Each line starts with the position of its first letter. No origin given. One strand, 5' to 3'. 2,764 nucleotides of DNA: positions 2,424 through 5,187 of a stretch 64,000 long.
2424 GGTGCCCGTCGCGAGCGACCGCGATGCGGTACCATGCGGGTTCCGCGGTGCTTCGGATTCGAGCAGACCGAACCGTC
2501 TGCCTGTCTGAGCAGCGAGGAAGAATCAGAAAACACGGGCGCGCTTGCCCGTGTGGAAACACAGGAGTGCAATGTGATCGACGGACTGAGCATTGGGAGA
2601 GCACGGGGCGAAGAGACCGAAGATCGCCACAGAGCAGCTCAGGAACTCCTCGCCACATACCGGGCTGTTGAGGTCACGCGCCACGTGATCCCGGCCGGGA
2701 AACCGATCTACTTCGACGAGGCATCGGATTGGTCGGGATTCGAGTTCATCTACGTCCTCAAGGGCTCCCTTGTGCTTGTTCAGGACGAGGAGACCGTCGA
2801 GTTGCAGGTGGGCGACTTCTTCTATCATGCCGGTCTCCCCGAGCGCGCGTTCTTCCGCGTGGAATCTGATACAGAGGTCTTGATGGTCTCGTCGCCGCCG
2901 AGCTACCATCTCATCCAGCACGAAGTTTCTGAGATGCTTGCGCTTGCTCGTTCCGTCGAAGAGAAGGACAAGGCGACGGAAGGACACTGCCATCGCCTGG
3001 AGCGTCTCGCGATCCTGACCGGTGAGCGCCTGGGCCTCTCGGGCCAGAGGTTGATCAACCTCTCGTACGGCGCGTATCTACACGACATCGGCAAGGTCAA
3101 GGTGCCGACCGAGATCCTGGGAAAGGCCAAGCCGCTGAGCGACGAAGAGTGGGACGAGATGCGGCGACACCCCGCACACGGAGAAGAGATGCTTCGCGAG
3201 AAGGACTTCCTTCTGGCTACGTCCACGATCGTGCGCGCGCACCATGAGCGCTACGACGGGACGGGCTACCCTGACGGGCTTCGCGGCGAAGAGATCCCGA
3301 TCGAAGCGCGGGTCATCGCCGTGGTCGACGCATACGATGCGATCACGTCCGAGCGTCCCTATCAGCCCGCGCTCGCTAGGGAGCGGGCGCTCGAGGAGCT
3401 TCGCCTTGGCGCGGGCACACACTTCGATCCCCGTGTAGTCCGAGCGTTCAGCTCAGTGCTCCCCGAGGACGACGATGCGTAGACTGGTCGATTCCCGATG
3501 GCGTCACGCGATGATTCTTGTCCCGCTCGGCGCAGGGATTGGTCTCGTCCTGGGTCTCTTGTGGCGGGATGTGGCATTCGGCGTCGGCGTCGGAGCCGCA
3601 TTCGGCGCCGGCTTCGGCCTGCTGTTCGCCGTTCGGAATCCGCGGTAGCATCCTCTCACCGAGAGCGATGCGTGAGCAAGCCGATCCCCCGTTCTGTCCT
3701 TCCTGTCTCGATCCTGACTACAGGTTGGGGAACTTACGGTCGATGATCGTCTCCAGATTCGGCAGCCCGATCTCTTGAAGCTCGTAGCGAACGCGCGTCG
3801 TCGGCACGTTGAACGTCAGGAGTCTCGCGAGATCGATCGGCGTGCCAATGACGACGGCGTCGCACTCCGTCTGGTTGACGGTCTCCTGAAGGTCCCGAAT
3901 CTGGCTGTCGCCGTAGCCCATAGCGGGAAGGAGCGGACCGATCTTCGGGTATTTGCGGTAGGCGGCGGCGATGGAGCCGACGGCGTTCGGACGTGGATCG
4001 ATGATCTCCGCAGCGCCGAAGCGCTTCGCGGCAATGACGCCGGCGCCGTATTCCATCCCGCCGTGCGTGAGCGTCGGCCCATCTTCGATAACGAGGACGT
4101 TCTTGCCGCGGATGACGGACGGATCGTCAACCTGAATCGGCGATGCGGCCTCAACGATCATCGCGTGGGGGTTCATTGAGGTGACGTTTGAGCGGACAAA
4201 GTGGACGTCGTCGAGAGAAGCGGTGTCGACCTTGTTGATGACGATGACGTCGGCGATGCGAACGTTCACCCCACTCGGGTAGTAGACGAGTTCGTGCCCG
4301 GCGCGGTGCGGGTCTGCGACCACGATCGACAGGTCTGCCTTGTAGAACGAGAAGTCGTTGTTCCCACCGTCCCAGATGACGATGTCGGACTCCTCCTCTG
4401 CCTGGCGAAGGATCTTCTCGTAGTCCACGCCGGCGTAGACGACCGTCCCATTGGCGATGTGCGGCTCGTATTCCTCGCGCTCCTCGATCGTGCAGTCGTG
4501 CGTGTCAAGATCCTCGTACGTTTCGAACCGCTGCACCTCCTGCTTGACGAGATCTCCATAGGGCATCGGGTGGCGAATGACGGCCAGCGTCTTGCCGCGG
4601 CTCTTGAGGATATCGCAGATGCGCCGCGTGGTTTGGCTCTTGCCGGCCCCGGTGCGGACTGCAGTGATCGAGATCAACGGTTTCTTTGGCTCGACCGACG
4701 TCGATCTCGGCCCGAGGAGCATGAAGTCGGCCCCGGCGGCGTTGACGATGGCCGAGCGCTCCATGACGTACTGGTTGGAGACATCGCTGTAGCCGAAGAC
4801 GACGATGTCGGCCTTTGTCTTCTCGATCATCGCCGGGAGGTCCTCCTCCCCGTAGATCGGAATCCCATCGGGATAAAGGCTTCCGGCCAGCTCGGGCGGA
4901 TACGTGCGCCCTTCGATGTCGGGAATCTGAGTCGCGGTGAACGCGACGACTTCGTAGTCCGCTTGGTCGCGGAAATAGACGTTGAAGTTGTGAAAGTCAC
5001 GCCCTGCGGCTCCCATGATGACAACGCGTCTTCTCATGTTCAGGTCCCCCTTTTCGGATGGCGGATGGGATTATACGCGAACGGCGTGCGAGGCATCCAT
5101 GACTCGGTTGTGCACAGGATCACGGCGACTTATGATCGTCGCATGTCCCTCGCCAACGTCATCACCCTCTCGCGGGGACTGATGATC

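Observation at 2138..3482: Secreted triple-repeat propeptide paired with a cupin/HD-GYP protein: candidate new peptide-to-c-di-GMP signalling system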

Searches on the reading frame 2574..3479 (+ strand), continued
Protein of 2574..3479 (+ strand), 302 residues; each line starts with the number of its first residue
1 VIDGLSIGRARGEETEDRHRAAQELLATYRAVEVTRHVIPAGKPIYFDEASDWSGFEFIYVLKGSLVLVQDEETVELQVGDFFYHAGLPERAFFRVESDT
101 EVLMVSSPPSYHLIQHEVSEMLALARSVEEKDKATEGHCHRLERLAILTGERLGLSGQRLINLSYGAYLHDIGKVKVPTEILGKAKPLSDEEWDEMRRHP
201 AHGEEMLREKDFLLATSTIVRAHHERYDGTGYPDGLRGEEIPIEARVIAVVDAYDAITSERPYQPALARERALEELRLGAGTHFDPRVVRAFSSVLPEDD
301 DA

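Call 78: search_solved_structures(query=window:2574-3479:+, max_evalue=1e-10, show_alignments=3)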
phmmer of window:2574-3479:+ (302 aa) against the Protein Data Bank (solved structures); distinct sequences matched with E-value up to 1e-10: 5.
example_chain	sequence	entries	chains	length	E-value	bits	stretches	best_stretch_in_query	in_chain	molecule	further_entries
5z7c_A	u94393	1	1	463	7.9e-37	130.6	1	121-296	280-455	3'3'-cGAMP-specific phosphodiesterase 3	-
4mcw_A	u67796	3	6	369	1.1e-32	117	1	122-292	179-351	Metal dependent phosphohydrolase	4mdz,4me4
4r8z_A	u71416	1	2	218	1.4e-27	100.3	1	120-295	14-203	Cyclic di-GMP phosphodiesterase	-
9rbz_A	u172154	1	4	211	3.5e-21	79.3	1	113-296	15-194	HD domain/sensory box protein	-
9rc0_A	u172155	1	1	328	7.1e-21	78.2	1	107-296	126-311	HD domain/sensory box protein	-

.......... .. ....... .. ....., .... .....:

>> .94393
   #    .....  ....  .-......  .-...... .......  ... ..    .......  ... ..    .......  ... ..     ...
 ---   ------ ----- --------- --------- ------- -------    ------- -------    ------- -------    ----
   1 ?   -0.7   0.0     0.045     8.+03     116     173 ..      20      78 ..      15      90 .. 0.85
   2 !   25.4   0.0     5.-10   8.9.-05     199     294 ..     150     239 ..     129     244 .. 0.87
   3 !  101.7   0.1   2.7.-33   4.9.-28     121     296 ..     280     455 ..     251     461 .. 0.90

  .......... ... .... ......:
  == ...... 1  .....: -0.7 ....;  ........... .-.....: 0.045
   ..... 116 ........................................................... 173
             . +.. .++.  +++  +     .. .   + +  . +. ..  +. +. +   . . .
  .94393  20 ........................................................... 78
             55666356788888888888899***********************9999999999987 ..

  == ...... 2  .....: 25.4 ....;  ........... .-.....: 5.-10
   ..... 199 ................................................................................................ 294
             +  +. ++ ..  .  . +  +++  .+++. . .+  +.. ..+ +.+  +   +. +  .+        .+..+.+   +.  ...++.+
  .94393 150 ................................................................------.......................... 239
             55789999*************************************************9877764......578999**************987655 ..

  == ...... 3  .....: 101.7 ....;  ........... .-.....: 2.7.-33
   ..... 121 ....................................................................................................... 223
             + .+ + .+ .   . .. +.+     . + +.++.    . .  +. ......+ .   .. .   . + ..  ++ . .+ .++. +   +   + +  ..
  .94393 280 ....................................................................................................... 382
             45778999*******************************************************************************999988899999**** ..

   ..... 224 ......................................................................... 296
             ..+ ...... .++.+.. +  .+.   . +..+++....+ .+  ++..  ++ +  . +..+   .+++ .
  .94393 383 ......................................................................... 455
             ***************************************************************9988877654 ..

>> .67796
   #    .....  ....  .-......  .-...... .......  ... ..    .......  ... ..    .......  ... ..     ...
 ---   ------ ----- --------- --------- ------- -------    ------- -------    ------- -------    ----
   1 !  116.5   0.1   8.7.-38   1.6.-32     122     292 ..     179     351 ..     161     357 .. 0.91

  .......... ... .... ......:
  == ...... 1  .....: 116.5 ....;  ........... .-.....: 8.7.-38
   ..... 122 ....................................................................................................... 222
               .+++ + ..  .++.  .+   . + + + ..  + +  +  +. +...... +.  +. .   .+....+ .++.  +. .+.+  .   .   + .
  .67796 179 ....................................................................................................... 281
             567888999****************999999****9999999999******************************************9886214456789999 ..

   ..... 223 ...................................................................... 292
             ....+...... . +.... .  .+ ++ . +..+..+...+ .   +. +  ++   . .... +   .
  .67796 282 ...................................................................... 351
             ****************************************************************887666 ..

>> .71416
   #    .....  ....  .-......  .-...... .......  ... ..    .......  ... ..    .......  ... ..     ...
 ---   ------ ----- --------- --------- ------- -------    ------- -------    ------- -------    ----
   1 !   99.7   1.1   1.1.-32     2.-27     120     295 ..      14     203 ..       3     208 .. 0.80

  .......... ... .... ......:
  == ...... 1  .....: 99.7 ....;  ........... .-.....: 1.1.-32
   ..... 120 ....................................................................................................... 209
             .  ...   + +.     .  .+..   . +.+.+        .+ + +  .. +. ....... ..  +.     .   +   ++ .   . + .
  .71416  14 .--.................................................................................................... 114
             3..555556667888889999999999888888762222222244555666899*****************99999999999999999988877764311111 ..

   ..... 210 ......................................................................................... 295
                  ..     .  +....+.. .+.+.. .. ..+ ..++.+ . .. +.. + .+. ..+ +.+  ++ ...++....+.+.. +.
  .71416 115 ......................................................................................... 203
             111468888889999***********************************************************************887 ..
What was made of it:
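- On HD-GYP phosphodiesterases: In the alignment to 4mcw, the Glu four residues before the first metal-binding His aligns with Ala134 (call 78).
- Closest known: Solved HD-GYP enzymes: PmGH. Different: The Glu that binds the third metal in PmGH aligns with Ala134, so the enzyme is probably binuclear (call 78).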

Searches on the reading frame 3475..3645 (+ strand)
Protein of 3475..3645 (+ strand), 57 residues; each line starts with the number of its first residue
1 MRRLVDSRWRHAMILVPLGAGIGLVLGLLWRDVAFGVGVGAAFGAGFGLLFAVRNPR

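Call 6: search_protein_families(library=pfam, proteins=[window:3475-3645:+], max_evalue=0.01)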
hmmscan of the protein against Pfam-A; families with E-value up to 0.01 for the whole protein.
window:3475-3645:+ (57 aa): 0 families

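Call 34: search_protein_families(library=ncbifam, proteins=[window:3475-3645:+], max_evalue=0.1)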
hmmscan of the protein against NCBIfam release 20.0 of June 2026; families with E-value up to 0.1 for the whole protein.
window:3475-3645:+ (57 aa): 0 families
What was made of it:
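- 3475..3648 (+): 57-aa protein with two membrane helices and glycine zippers. Its start overlaps the HD-GYP stop (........), so translation is probably coupled. No Pfam or NCBIfam match for the window copy (calls 6, 34).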

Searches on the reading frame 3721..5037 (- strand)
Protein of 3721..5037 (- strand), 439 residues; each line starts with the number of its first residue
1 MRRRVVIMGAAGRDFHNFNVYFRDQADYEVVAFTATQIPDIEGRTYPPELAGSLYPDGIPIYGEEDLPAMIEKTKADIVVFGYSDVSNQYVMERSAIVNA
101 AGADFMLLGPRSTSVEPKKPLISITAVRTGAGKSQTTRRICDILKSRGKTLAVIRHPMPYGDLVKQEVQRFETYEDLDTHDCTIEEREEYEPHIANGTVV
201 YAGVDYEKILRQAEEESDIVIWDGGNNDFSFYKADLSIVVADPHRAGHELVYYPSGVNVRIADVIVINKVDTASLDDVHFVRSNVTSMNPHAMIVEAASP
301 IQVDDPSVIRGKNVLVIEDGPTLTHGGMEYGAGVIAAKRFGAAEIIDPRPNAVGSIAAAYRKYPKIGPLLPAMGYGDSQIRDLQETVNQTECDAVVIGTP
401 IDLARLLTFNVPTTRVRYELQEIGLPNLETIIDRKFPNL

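Call 6: search_protein_families(library=pfam, proteins=[window:3721-5037:-], max_evalue=0.01)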
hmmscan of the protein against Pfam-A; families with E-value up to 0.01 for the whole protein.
window:3721-5037:- (439 aa): 2 families
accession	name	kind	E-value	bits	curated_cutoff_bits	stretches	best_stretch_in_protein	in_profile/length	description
PF02492.25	cobW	-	4.7e-05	23.5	20.7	1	231-295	112-179/180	CobW/HypB/UreG, nucleotide-binding domain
PF03308.22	MeaB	-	0.00092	18.7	23.1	0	235-284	148-194/273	Methylmalonyl Co-A mutase-associated GTPase MeaB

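Call 34: search_protein_families(library=ncbifam, proteins=[window:3721-5037:-], max_evalue=0.1)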
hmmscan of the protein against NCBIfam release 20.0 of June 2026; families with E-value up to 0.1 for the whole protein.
window:3721-5037:- (439 aa): 4 families
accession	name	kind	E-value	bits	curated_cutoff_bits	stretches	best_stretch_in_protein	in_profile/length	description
TIGR00073.1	hypB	equivalog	0.005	16.3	121.2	1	258-297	154-195/217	hydrogenase nickel incorporation protein HypB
NF038288.1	chaper_GTP_ZigA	equivalog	0.0051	15.8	600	1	259-299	171-211/390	zinc metallochaperone GTPase ZigA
TIGR00750.1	lao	equivalog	0.007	15.5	240.75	0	234-285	148-197/300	methylmalonyl Co-A mutase-associated GTPase MeaB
NF009085.0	PRK12420.1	equivalog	0.083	12.2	540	0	135-219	210-293/426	histidine--tRNA ligase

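Call 84: search_solved_structures(query=window:3721-5037:-, max_evalue=0.001)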
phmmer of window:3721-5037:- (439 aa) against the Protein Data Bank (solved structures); distinct sequences matched with E-value up to 0.001: 1.
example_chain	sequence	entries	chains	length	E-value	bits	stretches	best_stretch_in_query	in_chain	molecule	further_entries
9sxb_A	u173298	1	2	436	5.2e-05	25.7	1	209-321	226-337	Cyclic 2,3-diphosphoglycerate synthetase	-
